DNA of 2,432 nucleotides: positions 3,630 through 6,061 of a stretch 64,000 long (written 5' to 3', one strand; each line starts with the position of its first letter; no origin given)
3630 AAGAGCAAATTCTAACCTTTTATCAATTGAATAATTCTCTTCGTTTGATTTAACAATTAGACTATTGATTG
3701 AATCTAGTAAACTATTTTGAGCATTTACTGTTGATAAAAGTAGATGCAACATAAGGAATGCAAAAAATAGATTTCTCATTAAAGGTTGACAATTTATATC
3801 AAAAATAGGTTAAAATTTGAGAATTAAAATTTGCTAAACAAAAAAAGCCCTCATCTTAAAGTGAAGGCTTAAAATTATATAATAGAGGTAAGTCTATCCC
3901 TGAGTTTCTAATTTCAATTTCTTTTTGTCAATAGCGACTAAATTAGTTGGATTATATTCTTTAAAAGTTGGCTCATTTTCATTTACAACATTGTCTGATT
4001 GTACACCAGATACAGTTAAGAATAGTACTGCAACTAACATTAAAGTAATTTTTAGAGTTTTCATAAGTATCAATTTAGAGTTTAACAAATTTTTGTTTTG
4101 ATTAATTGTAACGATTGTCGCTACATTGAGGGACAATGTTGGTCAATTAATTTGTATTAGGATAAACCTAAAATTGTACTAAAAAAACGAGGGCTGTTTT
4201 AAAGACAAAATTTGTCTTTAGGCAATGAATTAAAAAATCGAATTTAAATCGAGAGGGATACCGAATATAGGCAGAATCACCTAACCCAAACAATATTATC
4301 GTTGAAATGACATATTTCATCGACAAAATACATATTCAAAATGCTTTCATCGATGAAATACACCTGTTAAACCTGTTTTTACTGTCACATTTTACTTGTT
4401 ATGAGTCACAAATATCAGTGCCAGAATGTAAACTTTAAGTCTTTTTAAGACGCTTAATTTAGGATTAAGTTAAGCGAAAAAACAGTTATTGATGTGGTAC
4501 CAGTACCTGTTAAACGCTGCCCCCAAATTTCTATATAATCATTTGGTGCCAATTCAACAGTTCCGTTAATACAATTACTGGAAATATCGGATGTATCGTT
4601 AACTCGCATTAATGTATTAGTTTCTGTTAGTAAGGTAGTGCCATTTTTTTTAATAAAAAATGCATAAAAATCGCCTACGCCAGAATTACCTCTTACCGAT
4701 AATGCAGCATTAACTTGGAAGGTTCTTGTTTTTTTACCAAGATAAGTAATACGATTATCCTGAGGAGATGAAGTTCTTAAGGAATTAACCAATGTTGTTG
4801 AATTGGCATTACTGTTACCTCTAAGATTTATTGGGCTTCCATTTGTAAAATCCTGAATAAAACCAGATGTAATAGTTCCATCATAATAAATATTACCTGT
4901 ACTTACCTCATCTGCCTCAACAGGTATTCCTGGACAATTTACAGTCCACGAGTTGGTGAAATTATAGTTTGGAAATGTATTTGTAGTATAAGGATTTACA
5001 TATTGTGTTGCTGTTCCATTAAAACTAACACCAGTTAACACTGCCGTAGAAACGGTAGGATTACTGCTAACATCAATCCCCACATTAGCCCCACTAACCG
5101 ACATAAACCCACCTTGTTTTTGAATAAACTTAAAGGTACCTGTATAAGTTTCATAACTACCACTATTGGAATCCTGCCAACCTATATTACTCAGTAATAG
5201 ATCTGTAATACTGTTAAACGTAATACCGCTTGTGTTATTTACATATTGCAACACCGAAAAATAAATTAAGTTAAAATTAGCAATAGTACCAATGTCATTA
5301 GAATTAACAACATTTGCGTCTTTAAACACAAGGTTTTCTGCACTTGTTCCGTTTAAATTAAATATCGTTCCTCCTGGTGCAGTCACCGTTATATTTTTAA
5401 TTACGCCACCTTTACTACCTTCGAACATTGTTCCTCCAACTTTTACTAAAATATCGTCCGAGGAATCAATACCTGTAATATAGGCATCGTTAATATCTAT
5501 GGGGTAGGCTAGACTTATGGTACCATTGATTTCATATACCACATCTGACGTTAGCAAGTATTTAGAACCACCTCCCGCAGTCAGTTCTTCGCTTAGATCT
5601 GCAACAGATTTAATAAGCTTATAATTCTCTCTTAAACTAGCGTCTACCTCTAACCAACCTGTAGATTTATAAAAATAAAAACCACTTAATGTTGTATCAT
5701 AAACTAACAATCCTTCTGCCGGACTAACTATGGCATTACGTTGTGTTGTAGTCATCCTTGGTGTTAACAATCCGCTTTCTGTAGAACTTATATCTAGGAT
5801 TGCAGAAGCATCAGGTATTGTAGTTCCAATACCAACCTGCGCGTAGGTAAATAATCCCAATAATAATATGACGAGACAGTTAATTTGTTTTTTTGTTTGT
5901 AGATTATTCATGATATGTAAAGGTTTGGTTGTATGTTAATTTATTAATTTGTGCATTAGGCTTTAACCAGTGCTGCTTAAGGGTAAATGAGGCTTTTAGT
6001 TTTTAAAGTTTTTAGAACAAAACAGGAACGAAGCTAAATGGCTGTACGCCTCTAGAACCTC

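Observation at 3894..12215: Candidate undescribed sigma54-wired sensory/secretory locus (activator, unknown-HK-REC operon, tail-fibre-like protein, small peptide)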

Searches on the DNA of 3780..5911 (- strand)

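Call 43: search_rna_families(source=window, start=3780, end=4480, threshold=evalue, max_evalue=10)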
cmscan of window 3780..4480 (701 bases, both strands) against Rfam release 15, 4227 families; matches with E-value up to 10: 9.
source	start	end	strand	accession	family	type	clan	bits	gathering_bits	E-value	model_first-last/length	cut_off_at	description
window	4307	4365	-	RF00756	mir-299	Gene; miRNA;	-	24.3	67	0.012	1-63/63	no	mir-299 microRNA precursor family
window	3833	3931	-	RF02860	Arrc14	Gene; sRNA;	-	23.2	99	0.46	1-167/167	no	Actinobacillus sRNA 14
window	3838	3872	-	RF02847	Ref64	Gene; sRNA;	-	21.6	44.3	0.17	1-69/69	no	Enterococcus sRNA 64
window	4097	4210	+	RF01590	plasmodium_snoR14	Gene; snRNA; snoRNA; CD-box;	-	21.6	90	3.9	1-127/127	no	small nucleolar RNA snoR14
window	3839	3890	-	RF02278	Betaproteobacteria_toxic_sRNA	Gene; sRNA;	-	19.5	50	0.24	1-64/64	no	Betaproteobacteria toxic small RNA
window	4298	4385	+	RF00132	snoR24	Gene; snRNA; snoRNA; CD-box;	-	19.5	38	1.2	1-92/92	no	Small nucleolar RNA R24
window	4267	4354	+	RF01504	Afu_254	Gene; sRNA;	-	15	60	10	1-158/158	no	A. fumigatus sRNA Afu_254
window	4307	4366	+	RF00756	mir-299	Gene; miRNA;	-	14.7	67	7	1-63/63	no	mir-299 microRNA precursor family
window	3841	3880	-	RF02763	IsrM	Gene; sRNA;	-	9.4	376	4.3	1-329/329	no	IsrM sRNA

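Call 81: search_rna_families(source=L005, start=11560, end=12060, threshold=evalue, max_evalue=1)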
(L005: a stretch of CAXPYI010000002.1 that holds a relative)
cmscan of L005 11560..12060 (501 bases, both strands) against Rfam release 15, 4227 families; matches with E-value up to 1: 0.
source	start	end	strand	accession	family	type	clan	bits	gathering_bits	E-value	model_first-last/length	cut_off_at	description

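Call 87: build_rna_model(alignment_id=A6, structure=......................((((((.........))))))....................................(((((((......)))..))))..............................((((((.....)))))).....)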
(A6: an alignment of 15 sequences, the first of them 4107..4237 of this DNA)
Model R1 built from alignment A6 (15 sequences, 153 columns); structure: as given.
model positions 132; base pairs 19; branch points 2; effective number of sequences 1.69; information 0.59 bits per position. Calibrated on 0.2 Mb of random sequence (short: E-values are rough).
structure used (alignment columns):
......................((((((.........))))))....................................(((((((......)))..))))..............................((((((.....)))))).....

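Call 88: search_with_rna_model(model_id=R1, sources=[window, L005, L007, L008, L010, L014, L016, L031, L035, L091, L092, L098, L099, L100, L101, L103, L104, L105, L108, L114, L115, L117, L120, L124, L129, L130, L134, L136, L138, L140, L142, L144, L145, L147, L148, L149, L150, L152, L155, L156, L157, L158, L159, L163, L164, L165, L168, L171, L172, L173, L174, L176, L178, L179, L182, L183, L184, L185, L192, L196, L197, L200, L202, L204], max_evalue=0.01, make_alignment=true)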
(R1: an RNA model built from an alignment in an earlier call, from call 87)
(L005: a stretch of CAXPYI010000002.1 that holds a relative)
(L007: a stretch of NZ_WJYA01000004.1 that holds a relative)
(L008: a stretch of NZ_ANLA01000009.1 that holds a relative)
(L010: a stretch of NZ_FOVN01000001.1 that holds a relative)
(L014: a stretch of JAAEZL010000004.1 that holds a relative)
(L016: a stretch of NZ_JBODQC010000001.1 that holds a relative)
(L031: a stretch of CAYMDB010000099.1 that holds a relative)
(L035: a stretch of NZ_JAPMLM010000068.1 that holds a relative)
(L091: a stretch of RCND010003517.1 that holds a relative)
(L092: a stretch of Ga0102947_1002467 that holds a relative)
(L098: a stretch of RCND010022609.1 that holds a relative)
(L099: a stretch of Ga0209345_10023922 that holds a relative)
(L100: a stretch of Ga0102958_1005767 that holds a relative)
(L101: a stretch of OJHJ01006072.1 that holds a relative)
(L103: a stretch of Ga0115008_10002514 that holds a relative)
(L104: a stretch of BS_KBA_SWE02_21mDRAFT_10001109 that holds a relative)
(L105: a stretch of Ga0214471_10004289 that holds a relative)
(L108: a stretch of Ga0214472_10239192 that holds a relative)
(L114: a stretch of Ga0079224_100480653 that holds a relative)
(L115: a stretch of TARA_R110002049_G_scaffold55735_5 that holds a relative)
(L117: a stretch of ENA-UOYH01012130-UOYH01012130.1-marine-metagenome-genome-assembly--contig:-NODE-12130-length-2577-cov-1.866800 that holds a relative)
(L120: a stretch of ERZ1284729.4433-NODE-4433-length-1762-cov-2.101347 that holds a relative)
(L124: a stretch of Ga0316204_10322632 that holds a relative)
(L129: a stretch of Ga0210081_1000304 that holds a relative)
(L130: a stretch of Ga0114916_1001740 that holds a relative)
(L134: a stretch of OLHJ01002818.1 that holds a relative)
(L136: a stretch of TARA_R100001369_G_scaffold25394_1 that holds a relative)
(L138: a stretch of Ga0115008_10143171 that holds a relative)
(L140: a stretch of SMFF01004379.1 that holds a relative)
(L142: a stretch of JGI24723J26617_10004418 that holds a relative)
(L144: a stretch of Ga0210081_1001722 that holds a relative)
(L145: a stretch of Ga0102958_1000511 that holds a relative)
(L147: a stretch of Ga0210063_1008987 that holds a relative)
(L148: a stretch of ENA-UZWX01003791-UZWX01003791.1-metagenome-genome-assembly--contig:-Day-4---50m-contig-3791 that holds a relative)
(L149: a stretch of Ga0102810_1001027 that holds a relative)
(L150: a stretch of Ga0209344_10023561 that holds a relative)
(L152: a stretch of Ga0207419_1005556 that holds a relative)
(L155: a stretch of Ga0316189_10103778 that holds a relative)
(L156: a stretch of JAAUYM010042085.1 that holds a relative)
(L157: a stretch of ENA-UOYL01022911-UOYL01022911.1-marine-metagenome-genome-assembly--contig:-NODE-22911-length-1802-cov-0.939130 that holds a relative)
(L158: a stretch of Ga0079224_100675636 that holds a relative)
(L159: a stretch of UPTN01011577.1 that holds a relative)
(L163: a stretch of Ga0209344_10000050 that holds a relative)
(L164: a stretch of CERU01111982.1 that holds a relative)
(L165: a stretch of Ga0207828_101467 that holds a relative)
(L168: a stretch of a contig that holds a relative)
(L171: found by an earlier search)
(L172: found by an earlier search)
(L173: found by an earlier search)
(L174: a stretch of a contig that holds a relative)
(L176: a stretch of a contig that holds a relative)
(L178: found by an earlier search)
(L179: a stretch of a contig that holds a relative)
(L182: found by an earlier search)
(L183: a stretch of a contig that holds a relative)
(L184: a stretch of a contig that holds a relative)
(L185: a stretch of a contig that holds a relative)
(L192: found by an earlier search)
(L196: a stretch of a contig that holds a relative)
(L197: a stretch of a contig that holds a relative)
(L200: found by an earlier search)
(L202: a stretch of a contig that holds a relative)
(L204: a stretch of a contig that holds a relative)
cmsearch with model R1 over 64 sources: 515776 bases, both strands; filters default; matches with E-value up to 0.01: 38.
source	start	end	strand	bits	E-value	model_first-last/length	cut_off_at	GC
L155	704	836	-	155.8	1.1e-25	1-132/132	no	0.34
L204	1547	1679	-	150.6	9.4e-25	1-132/132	no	0.32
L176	2422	2555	-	149.1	1.8e-24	1-132/132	no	0.31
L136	6745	6878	-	147.6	3.4e-24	1-132/132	no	0.31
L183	265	398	-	147.4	3.6e-24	1-132/132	no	0.3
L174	3537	3668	-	145.2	9.1e-24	1-132/132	no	0.33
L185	2222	2353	-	145.2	9.1e-24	1-132/132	no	0.33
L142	2789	2923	+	145.1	9.6e-24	1-132/132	no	0.34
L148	4120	4253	+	141.8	3.8e-23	1-132/132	no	0.34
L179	6794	6927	-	141.8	3.8e-23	1-132/132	no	0.34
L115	7988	8121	-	137.9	2e-22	1-132/132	no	0.3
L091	498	631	+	131.7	2.7e-21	1-132/132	no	0.31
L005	11693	11823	+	126.5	2.4e-20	1-132/132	no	0.31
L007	11693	11824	+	123.3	9.2e-20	1-132/132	no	0.32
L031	4161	4294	+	116.6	1.5e-18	1-132/132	no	0.35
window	4106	4233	-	104.2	2.9e-16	1-132/132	no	0.3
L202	1125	1242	-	100.6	1.3e-15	1-132/132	no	0.33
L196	1399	1532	-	93.3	2.7e-14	1-132/132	no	0.3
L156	1101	1221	+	76.6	3.2e-11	1-132/132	no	0.34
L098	3102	3165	-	59.8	3.7e-08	70-132/132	5'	0.3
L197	1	64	+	59.8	3.7e-08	70-132/132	5'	0.3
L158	1218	1346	-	50.5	1.8e-06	1-132/132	no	0.28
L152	6019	6134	-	47.9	5.5e-06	1-132/132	no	0.34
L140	1324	1448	-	41.2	9.1e-05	1-132/132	no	0.3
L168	714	839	+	40.9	0.00011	1-132/132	no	0.32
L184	605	687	+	40.6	0.00012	1-132/132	no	0.29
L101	226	351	-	40.5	0.00012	1-132/132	no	0.32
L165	425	546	+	40.1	0.00015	1-132/132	no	0.31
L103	7300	7418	+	39.3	0.00021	1-132/132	no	0.29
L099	2096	2223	-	39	0.00024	1-132/132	no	0.3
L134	356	483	-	38.5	0.00028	1-132/132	no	0.3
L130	11831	11948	-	38.5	0.00029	1-132/132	no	0.33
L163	5281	5409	-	38.4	0.00029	1-132/132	no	0.3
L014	12483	12607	+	37.9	0.00036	1-132/132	no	0.31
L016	12563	12688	+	37.8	0.00039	1-132/132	no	0.32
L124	265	381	+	34.9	0.0013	1-132/132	no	0.32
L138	617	737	-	32.4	0.0037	1-132/132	no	0.31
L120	485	612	-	30.4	0.0088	1-132/132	no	0.32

Alignment A7: 38 matches aligned to the model, 192 columns, each read 5' to 3' on its own strand. Consensus structure (alignment columns), stored with it:
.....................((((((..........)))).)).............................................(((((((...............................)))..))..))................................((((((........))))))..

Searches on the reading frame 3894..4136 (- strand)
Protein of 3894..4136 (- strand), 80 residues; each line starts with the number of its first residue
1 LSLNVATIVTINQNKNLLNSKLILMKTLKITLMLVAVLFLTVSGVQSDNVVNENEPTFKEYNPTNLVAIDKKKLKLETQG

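Call 3: search_protein_families(library=pfam, proteins=[window:3894-4136:-], max_evalue=0.01)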
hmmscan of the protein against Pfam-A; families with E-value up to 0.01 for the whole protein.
window:3894-4136:- (80 aa): 0 families

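Call 4: search_protein_families(library=ncbifam, proteins=[window:3894-4136:-], max_evalue=0.01)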
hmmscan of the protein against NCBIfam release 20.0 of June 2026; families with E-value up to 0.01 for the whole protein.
window:3894-4136:- (80 aa): 0 families
